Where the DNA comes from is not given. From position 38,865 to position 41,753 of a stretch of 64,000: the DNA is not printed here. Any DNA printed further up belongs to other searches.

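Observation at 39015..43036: ECF-sigma-led minus-strand gene string with a CrtI-like/FNR-like fusion flavoenzyme and a secreted START lipid-binding protein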

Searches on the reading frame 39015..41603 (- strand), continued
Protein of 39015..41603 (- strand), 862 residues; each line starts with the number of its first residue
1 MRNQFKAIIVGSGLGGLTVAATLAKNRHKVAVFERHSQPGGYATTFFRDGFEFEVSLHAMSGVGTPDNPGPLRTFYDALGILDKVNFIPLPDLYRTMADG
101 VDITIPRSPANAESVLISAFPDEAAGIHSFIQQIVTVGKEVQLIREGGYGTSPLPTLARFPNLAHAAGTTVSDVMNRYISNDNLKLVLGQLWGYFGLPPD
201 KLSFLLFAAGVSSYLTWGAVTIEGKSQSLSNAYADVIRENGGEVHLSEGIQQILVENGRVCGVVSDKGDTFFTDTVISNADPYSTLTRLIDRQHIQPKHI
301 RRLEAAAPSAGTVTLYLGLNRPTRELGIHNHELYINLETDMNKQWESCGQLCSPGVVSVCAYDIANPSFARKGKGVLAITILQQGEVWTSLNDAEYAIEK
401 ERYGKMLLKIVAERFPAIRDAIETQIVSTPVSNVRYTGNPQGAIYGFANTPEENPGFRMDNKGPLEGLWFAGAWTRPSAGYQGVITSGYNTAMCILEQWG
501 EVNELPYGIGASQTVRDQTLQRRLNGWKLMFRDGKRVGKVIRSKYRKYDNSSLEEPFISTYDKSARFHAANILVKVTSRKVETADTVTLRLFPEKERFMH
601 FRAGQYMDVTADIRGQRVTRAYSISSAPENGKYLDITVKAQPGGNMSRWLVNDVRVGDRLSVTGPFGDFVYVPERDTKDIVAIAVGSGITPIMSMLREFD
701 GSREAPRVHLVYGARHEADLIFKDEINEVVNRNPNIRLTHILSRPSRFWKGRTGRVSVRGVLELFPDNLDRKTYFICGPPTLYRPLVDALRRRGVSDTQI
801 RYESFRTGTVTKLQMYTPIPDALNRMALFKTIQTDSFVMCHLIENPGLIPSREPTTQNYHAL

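Call 22: find_related_loci(query=A1, collection=genome_contigs, flank=10000)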
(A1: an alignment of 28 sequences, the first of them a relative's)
Query A1 (862 aa) in genome_contigs; peptide patterns used: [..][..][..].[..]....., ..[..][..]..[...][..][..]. (x = any residue, [..] = any of these).
600 stretches matched a pattern (row limit reached: there are more); 476 encode a relative of the query (tblastn E <= 1e-3); the best 80 are kept; 80 distinct loci.
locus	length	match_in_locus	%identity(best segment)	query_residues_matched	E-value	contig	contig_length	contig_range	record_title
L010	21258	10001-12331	35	1-805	2e-157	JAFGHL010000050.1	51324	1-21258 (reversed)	MAG: Dehalococcoidia bacterium isolate Zod_Metabat.1459 k87_4342657, whole genome shotgun sequence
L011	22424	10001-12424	34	1-805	5e-152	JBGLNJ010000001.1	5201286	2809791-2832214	MAG: Anaerolineae bacterium isolate PPR_0270 scaffold_52704, whole genome shotgun sequence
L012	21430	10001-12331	34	3-805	5e-148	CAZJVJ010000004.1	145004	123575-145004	MAG TPA_asm: uncultured Dehalococcoidales bacterium isolate binchicken_co40_102 genome assembly, contig: NODE_139_length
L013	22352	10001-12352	32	3-805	7e-129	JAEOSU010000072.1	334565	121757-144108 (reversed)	MAG: Promethearchaeota archaeon isolate YT_039 k127_36294859, whole genome shotgun sequence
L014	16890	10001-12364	32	3-805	5e-126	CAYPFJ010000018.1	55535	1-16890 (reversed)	MAG TPA_asm: uncultured archaeon isolate SRP185410_co2_266 genome assembly, contig: NODE_489_length_55535_cov_9.113663,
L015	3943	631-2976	30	5-805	2e-128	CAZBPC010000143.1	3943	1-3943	MAG TPA_asm: uncultured archaeon isolate SRP214966_co1_316 genome assembly, contig: NODE_44099_length_3943_cov_18.093107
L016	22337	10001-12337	31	3-805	9e-125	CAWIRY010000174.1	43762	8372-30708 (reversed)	MAG: uncultured delta proteobacterium isolate MFD03323.bin.1.124 genome assembly, contig: contig_58020, whole genome sho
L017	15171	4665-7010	31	4-805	1e-120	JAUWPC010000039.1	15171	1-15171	MAG: Desulfobacteraceae bacterium isolate CSMAG_2466 CSMAG_2466_k141_98524_length_15171_cov_50.0000, whole genome shotgu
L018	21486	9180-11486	31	17-805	2e-119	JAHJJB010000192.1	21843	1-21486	MAG: Proteobacteria bacterium isolate Modern_marine_rock_biofilm.mb.18 Modern_marine_rock.mb.18_k141_578584, whole genom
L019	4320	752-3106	31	1-805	9e-117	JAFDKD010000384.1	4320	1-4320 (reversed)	MAG: Deltaproteobacteria bacterium isolate Meg22_24_Bin_96 Meg22_24_Bin_96_scaffold_62248, whole genome shotgun sequence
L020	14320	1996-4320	35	3-805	3e-142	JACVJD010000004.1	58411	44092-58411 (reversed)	MAG: Candidatus Solincola daggyaiensis isolate DG_1_6.bin.137 contig004, whole genome shotgun sequence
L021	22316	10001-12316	31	3-804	1e-105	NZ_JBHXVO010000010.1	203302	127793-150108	Nocardia sp. NPDC127526 NPDC127526_T48_G10.ctg-0010, whole genome shotgun sequence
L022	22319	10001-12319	31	3-804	7e-105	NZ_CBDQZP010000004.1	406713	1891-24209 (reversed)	Nocardia sp. bgisy134 isolate BGISY000134 BGISY000134.4, whole genome shotgun sequence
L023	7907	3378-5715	33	5-805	1e-127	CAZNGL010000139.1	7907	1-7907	MAG TPA_asm: uncultured Bacteriovoracaceae bacterium isolate binchicken_co43_352 genome assembly, contig: NODE_16156_len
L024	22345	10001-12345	36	5-805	2e-89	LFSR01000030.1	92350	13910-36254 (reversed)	MAG: Syntrophomonas sp. DTU018 scaffold185, whole genome shotgun sequence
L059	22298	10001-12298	31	21-805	2e-127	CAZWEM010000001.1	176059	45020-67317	MAG TPA_asm: uncultured archaeon isolate binchicken_co94_320 genome assembly, contig: NODE_25_length_176059_cov_8.069771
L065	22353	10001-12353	34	1-805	8e-81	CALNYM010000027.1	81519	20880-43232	MAG: uncultured Desulfobacterales bacterium isolate HOU_bin.0076 genome assembly, contig: contig_34698, whole genome sho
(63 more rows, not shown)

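Call 33: find_encoding_contigs(protein=P0043, flank=7000, max_places=2)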
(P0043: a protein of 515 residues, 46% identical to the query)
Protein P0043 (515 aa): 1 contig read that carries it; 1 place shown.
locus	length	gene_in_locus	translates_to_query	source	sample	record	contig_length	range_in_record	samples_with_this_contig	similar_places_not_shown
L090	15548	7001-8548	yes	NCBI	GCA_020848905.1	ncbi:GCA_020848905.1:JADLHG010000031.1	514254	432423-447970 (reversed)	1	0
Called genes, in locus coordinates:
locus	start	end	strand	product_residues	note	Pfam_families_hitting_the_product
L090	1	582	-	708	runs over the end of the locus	PF00512:HisKA, PF02518:HATPase_c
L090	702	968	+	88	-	PF04226:Transgly_assoc (weak)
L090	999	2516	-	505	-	-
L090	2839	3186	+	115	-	-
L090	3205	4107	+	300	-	PF14346:DUF4398, PF00691:OmpA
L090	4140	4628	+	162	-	PF27021:BOS1_GOSR2_MEM11-like_N (weak)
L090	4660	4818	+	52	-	PF18919:DUF5670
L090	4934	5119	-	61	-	-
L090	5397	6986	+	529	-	PF00355:Rieske, PF13806:Rieske_2 (weak), PF07992:Pyr_redox_2, PF00070:Pyr_redox, PF14759:Reductase_C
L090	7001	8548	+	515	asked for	PF00890:FAD_binding_2 (weak), PF01266:DAO (weak), PF01593:Amino_oxidase, PF01946:Thi4 (weak), PF07992:Pyr_redox_2 (faint), PF12831:FAD_oxidored (weak), PF13450:NAD_binding_8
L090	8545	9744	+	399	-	PF00970:FAD_binding_6, PF00175:NAD_binding_1, PF00111:Fer2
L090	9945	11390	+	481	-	-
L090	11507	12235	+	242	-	PF19583:ODP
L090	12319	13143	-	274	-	PF20434:BD-FAE (faint), PF00561:Abhydrolase_1, PF12146:Hydrolase_4, PF12697:Abhydrolase_6, PF00326:Peptidase_S9 (faint), PF12146:Hydrolase_4 (weak)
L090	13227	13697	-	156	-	PF00210:Ferritin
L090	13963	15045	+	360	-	PF01594:AI-2E_transport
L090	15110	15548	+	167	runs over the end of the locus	-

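Call 34: find_encoding_contigs(protein=P0030, flank=7000, max_places=2)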
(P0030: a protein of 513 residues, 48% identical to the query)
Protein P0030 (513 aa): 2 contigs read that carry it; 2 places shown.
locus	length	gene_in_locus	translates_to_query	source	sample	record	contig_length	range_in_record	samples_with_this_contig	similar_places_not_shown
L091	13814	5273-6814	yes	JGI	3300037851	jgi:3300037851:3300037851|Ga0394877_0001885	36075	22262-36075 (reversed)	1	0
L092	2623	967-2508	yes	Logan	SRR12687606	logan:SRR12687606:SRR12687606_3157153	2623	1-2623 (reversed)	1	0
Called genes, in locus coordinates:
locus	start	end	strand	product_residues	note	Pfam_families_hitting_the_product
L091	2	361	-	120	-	?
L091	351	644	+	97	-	PF11746:DUF3303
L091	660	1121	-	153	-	-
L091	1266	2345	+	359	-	PF00092:VWA (weak), PF13519:VWA_2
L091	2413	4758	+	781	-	PF00072:Response_reg, PF08448:PAS_4, PF00512:HisKA, PF02518:HATPase_c, PF00072:Response_reg, PF01627:Hpt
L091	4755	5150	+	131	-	PF00072:Response_reg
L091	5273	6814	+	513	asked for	PF00890:FAD_binding_2, PF01266:DAO (weak), PF01593:Amino_oxidase, PF01946:Thi4 (weak), PF12831:FAD_oxidored, PF13450:NAD_binding_8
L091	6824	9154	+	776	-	PF00970:FAD_binding_6, PF00175:NAD_binding_1, PF00111:Fer2, PF03706:LPG_synthase_TM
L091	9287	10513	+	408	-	PF01103:Omp85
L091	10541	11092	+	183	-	PF00578:AhpC-TSA (weak), PF08534:Redoxin (faint)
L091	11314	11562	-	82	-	-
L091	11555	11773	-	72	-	-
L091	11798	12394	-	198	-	PF01205:Impact_N, PF09186:DUF1949 (weak)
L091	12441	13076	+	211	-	PF01545:Cation_efflux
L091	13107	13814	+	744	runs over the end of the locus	PF02901:PFL-like, PF01228:Gly_radical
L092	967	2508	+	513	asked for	PF00890:FAD_binding_2, PF01266:DAO (weak), PF01593:Amino_oxidase, PF01946:Thi4 (weak), PF12831:FAD_oxidored, PF13450:NAD_binding_8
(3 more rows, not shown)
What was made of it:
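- Examples of split loci with overlapping or near-abutting genes are L090 and L091 (calls 33, 34). In L091 the reductase is fused to an LPG_synthase_TM domain and sits next to an Omp85 gene (call 34).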

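Call 35: find_related_loci(query=A1, collection=metagenome_contigs, flank=8000)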
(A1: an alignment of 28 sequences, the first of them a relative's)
Query A1 (862 aa) in metagenome_contigs; peptide patterns used: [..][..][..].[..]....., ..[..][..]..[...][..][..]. (x = any residue, [..] = any of these).
600 stretches matched a pattern (row limit reached: there are more); 454 encode a relative of the query (tblastn E <= 1e-3); the best 80 are kept; 80 distinct loci.
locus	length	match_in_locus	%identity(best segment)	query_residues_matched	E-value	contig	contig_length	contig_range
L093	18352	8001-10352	36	29-805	1e-164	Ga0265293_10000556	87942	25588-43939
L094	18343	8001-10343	33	5-805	6e-131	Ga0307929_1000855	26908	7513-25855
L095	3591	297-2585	31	28-805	9e-133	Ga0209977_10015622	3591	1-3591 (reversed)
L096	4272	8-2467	32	8-805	2e-128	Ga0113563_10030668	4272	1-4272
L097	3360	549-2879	32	5-803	6e-128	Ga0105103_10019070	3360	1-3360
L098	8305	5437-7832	38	1-805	3e-118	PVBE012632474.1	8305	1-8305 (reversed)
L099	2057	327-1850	38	1-498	1e-120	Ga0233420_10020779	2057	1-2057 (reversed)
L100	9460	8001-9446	38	1-482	3e-108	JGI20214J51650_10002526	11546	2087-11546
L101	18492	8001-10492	37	6-804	7e-104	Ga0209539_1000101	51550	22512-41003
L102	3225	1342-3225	31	3-644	3e-96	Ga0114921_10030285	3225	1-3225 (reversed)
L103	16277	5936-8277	34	5-805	7e-88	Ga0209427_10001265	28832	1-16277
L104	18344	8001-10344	36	4-792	6e-87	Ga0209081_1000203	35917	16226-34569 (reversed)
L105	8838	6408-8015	33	3-532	3e-86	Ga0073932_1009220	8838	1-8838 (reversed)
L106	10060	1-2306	34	15-805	5e-84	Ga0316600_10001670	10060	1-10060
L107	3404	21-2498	33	5-805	3e-84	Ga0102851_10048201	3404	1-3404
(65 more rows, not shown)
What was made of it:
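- Tried and rejected: Metagenome scan (call 35).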

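Call 41: search_protein_families(library=pfam, proteins=[L008:7021-7701:-, L090:9945-11390:+, L006:11009-13108:+, L006:13251-14984:+], max_evalue=10)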
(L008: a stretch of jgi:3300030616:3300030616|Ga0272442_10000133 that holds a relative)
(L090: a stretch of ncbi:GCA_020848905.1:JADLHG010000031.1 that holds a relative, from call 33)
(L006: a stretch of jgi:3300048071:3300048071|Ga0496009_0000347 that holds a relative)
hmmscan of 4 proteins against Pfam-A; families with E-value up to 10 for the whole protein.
L008:7021-7701:- (226 aa): 2 families
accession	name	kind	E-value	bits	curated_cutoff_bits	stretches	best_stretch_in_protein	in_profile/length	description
PF10604.15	Polyketide_cyc2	-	0.00025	21.8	27.4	1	50-185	4-121/142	Polyketide cyclase / dehydrase and lipid transport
PF03364.25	Polyketide_cyc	-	0.0033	18.1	23.4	1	131-196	52-125/126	Polyketide cyclase / dehydrase and lipid transport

L090:9945-11390:+ (481 aa): 0 families

L006:11009-13108:+ (699 aa): 2 families
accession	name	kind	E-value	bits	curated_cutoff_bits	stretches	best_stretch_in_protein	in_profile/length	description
PF01270.23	Glyco_hydro_8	-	3.8e-45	154.8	24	1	417-627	51-272/341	Glycosyl hydrolases family 8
PF22807.2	TrAA12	-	2.5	6.7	30.9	0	39-90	381-432/463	TrAA12-like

L006:13251-14984:+ (577 aa): 10 families
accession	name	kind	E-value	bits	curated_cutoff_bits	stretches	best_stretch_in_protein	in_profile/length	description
PF08859.16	DGC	-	3.5e-16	59.6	27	1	447-537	1-88/106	DGC domain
PF04542.20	Sigma70_r2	-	3.3e-14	52.9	24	1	11-75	2-69/71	Sigma-70 region 2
PF08281.18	Sigma70_r4_2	-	1.6e-13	50.5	25.7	1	110-162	2-54/54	Sigma-70, region 4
PF02627.25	CMD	-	6.2e-08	33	23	2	220-261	14-54/84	Carboxymuconolactone decarboxylase family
PF04545.22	Sigma70_r4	-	3e-06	27.1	24.1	1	115-164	1-50/50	Sigma-70, region 4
PF22029.2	PhyR_sigma2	-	0.0041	17.6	27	1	25-62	15-53/55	Sigma2 domain of PhyR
PF07638.17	Sigma70_ECF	-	0.0068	16.7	21.1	1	80-167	106-184/185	ECF sigma factor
PF01979.26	Amidohydro_1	-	0.074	12.7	25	1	278-351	90-145/345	Amidohydrolase family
PF20432.4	Xre-like-HTH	-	0.12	13.1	25.8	1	124-156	13-43/63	Antitoxin Xre-like helix-turn-helix domain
PF13384.12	HTH_23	-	3.9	7.9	24.6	1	125-158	10-41/50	Homeodomain-like domain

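Call 44: find_encoding_contigs(protein=P0006, flank=8000, max_places=2)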
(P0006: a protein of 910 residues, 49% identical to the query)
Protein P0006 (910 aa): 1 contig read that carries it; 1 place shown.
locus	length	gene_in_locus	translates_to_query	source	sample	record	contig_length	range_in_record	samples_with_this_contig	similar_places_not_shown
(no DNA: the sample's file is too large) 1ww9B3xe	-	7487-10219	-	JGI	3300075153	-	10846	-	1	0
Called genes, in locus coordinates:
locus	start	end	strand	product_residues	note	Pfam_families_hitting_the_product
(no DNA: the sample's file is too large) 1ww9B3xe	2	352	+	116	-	?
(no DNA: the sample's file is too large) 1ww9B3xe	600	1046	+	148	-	-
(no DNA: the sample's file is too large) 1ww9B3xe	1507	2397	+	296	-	PF01797:Y1_Tnp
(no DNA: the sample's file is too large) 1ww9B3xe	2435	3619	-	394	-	PF05762:VWA_CoxE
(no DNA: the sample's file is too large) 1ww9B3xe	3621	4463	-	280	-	PF00158:Sigma54_activat (faint), PF00004:AAA, PF07724:AAA_2 (weak), PF07728:AAA_5 (weak), PF13401:AAA_22 (weak)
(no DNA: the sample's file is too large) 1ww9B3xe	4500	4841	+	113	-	-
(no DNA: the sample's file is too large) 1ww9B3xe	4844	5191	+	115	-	PF05534:HicB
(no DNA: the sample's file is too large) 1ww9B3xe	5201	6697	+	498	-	PF00370:FGGY_N, PF02782:FGGY_C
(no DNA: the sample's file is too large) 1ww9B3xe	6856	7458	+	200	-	-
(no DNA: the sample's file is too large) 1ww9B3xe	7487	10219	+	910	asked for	PF00890:FAD_binding_2, PF01266:DAO, PF01494:FAD_binding_3 (weak), PF01593:Amino_oxidase, PF12831:FAD_oxidored (weak), PF13450:NAD_binding_8, PF00970:FAD_binding_6, PF00175:NAD_binding_1, +3 more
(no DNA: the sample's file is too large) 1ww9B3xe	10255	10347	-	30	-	-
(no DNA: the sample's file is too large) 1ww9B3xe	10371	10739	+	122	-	-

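Call 45: find_encoding_contigs(protein=P0005, flank=8000, max_places=2)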
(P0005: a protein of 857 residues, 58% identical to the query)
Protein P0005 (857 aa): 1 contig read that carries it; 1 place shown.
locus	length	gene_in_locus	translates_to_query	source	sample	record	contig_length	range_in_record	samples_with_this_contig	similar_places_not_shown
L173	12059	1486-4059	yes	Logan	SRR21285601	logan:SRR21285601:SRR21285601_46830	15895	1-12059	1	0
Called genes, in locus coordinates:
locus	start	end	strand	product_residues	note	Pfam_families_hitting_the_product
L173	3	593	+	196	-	?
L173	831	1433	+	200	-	-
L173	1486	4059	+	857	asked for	PF00890:FAD_binding_2, PF01266:DAO (weak), PF01593:Amino_oxidase, PF01946:Thi4 (faint), PF12831:FAD_oxidored (weak), PF13450:NAD_binding_8, PF00970:FAD_binding_6, PF00175:NAD_binding_1, +2 more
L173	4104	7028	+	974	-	-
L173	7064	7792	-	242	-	PF27030:AbpE_bact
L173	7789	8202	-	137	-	PF09383:NIL, PF12797:Fer4_2 (faint), PF00037:Fer4 (faint), PF12837:Fer4_6 (faint), PF13237:Fer4_10, PF14697:Fer4_21 (weak), PF12838:Fer4_7, PF13187:Fer4_9 (weak)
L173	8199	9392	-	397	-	PF01837:HcyBio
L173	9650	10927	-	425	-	PF02518:HATPase_c, PF00072:Response_reg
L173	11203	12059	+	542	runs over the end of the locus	PF13428:TPR_14 (faint), PF13432:TPR_16 (faint), PF07719:TPR_2 (faint), PF23914:TPR_CcmH_CycH (faint), PF25062:ARM_TT21_N (weak), PF14559:TPR_19 (weak)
